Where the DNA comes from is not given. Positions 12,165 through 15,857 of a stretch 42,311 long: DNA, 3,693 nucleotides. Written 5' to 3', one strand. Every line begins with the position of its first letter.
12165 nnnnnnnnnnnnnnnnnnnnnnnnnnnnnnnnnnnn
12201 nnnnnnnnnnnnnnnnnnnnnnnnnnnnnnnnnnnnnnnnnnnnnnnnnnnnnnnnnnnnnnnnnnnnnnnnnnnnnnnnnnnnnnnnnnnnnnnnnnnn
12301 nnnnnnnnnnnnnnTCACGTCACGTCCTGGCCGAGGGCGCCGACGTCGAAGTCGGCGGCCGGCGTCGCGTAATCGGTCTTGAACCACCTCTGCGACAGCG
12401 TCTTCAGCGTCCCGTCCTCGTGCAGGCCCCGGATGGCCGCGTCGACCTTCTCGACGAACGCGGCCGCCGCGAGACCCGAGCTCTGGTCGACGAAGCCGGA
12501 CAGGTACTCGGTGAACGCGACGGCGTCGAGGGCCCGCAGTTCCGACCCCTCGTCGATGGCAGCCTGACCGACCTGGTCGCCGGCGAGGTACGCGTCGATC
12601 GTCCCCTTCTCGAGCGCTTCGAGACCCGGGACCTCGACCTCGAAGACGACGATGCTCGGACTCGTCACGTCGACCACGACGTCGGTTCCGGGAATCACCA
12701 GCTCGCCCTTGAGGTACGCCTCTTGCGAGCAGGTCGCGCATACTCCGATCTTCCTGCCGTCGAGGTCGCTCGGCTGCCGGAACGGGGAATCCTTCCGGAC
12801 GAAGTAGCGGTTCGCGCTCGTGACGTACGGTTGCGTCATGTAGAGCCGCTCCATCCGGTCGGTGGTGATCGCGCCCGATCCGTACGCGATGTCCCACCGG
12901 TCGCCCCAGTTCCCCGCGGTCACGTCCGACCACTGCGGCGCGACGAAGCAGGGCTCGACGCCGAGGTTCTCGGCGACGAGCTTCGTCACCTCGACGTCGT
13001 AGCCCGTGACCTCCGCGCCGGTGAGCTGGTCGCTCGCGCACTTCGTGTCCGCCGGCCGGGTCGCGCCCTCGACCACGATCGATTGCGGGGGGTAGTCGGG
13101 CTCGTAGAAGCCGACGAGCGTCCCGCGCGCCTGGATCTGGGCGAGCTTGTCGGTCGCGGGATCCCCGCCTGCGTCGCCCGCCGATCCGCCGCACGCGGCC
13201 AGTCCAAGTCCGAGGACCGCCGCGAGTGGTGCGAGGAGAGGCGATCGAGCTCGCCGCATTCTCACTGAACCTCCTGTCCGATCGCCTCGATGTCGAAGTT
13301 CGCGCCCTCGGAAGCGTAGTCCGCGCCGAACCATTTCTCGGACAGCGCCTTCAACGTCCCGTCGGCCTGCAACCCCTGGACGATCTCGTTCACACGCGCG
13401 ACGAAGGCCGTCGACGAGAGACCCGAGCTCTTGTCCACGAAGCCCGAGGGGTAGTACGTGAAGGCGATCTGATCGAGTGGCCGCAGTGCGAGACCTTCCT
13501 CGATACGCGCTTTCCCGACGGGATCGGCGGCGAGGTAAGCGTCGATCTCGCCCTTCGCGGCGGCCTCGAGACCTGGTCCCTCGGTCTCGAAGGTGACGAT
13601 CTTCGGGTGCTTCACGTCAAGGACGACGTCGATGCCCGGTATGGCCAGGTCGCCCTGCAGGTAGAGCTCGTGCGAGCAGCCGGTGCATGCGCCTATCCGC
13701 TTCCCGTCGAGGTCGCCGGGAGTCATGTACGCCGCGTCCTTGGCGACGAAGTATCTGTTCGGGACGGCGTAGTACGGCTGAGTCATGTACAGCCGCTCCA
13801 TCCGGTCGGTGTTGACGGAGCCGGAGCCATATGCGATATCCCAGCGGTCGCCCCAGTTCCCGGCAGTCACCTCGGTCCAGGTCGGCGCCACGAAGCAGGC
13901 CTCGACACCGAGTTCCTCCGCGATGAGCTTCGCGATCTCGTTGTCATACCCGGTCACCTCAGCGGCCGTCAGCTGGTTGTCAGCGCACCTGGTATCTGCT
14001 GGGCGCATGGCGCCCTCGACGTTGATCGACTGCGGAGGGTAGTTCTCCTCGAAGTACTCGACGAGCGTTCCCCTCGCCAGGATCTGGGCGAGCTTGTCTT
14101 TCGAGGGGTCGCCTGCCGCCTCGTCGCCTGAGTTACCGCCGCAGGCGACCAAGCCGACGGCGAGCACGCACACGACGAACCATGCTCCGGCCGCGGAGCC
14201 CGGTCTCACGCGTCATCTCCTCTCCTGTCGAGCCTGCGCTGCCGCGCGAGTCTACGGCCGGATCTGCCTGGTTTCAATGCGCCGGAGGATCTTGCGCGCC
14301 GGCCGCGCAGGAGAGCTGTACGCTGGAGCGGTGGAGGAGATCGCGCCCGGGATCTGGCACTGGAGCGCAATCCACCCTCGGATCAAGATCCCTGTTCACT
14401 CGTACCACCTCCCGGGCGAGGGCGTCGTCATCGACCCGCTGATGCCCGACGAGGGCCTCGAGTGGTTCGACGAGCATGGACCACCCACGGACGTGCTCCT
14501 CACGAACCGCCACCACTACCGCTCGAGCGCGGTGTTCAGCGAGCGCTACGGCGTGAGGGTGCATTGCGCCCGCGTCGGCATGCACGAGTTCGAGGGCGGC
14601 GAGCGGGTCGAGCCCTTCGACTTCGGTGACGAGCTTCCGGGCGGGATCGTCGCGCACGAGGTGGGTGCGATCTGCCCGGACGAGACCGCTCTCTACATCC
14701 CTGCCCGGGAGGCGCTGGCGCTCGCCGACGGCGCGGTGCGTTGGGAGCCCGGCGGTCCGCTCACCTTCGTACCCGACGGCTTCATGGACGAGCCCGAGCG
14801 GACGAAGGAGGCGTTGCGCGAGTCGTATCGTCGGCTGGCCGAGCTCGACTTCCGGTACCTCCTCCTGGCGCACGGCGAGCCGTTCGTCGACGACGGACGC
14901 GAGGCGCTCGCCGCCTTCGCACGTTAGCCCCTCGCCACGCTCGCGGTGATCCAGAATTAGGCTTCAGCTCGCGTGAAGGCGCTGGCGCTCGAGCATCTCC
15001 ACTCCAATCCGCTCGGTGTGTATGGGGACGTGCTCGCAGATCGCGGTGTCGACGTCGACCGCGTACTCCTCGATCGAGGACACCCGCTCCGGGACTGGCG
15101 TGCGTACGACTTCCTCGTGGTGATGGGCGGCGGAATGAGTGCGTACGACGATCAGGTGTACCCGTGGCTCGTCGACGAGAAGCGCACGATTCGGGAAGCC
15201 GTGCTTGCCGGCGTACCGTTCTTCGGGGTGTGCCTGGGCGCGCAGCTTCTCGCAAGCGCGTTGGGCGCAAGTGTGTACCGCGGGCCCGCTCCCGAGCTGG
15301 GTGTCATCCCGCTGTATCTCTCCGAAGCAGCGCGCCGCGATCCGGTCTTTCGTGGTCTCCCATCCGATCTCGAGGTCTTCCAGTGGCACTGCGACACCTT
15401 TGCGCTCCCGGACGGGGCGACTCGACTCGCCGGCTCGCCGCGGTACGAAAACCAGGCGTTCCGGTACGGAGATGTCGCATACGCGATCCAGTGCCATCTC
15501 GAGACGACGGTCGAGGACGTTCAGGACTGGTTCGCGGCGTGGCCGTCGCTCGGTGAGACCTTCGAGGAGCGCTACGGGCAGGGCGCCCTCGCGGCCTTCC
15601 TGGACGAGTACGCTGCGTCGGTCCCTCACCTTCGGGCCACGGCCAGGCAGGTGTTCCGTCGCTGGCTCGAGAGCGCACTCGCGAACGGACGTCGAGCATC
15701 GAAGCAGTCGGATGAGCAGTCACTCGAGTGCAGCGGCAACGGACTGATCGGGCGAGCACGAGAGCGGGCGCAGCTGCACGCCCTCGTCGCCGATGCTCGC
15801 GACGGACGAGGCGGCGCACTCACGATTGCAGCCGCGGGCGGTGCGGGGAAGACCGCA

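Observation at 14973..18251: GATase1-like enzyme domain fused to a STAND NTPase and TPR-like repeats, with no DNA-binding output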

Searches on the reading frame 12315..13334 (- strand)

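Call 13: search_protein_families(library=pfam, proteins=[window:12315-13334:-], max_evalue=0.001)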
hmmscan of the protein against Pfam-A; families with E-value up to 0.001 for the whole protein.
window:12315-13334:- (339 aa): 1 family
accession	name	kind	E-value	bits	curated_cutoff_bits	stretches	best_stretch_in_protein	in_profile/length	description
PF00497.25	SBP_bac_3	-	3.8e-20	72.4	26.4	1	107-319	19-131/132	Bacterial extracellular solute-binding proteins, family 3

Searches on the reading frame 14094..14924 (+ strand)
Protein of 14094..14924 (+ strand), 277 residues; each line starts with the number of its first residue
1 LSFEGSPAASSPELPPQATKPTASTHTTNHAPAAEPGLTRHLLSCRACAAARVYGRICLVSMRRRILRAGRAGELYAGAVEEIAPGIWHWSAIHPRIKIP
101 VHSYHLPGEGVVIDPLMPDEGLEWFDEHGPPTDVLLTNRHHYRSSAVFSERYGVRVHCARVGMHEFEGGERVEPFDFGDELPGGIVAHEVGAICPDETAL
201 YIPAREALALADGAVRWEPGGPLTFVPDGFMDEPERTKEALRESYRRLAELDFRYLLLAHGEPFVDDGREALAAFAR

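Call 13: search_protein_families(library=pfam, proteins=[window:14094-14924:+], max_evalue=0.001)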
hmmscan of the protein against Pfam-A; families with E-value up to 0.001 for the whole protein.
window:14094-14924:+ (277 aa): 0 families

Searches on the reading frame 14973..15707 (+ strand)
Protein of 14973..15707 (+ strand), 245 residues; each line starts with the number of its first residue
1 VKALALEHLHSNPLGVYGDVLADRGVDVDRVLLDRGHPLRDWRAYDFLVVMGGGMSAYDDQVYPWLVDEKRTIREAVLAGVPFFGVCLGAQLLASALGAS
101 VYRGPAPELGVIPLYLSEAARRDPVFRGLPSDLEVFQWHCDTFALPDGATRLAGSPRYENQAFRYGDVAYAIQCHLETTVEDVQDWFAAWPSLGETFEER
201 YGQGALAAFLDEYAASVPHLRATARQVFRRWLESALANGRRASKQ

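Call 19: search_solved_structures(query=window:14973-15707:+, max_evalue=0.001, show_alignments=1)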
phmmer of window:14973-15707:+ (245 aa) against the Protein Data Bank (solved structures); distinct sequences matched with E-value up to 0.001: 20.
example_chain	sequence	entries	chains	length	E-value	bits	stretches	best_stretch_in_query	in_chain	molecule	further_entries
9xfs_A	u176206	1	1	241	5.4e-39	137.9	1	2-191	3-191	Glutamine amidotransferase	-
1o1y_A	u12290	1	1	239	3.8e-37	131.8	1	2-191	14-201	conserved hypothetical protein TM1158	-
3m3p_A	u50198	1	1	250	8.8e-29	104.4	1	11-238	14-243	Glutamine amido transferase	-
3l7n_A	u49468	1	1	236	3.8e-21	79.4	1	15-193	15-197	Putative uncharacterized protein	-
7d54_A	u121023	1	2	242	1.1e-17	68.1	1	39-188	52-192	Glutamine amidotransferase class-I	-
2a9v_A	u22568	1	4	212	5.4e-10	42.9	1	79-178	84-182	GMP synthase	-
2d7j_A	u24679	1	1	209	7.5e-09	39.1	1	80-178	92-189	GMP synthase [glutamine-hydrolyzing] subunit A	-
7yc6_A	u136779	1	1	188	1.7e-08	38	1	69-178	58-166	GMP synthase [glutamine-hydrolyzing] subunit A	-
1wl8_A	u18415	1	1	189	2.9e-08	37.2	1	80-178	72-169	GMP synthase [glutamine-hydrolyzing] subunit A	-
9k7i_A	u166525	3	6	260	1.2e-07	35.2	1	30-182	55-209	Gamma-glutamyl peptidase 1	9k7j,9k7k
2lxn_A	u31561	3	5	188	1.8e-07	34.6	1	69-178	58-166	GMP synthase [glutamine-hydrolyzing] subunit A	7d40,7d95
7d97_A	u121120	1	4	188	2.6e-07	34.1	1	69-178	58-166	GMP synthase [glutamine-hydrolyzing] subunit A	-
7d96_A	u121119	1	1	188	2.7e-07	34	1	69-178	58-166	GMP synthase [glutamine-hydrolyzing] subunit A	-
2ywb_A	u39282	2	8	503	3e-07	33.9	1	73-177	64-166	GMP synthase [glutamine-hydrolyzing]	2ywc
8gr1_A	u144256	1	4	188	7.6e-07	32.6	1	69-178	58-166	GMP synthase [glutamine-hydrolyzing] subunit A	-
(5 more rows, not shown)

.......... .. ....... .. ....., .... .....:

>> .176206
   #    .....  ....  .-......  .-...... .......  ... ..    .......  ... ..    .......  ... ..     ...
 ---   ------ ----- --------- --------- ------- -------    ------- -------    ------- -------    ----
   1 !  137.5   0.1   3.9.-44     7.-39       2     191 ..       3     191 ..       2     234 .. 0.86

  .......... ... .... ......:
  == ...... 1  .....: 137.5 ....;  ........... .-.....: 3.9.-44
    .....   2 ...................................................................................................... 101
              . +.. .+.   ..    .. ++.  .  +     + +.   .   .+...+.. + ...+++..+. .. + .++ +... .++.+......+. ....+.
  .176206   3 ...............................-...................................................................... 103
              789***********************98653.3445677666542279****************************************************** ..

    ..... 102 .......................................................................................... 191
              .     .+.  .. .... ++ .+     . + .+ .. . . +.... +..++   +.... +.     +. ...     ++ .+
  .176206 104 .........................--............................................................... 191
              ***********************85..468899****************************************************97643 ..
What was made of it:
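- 14973..15689 (+): Class-I glutamine amidotransferase domain (residues 1-239) of the stand-alone PRK07053/TM1158/DnfC type. PDB sequence hits 9xfs and 1o1y at E 1e-37 to 1e-39 (call 19).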
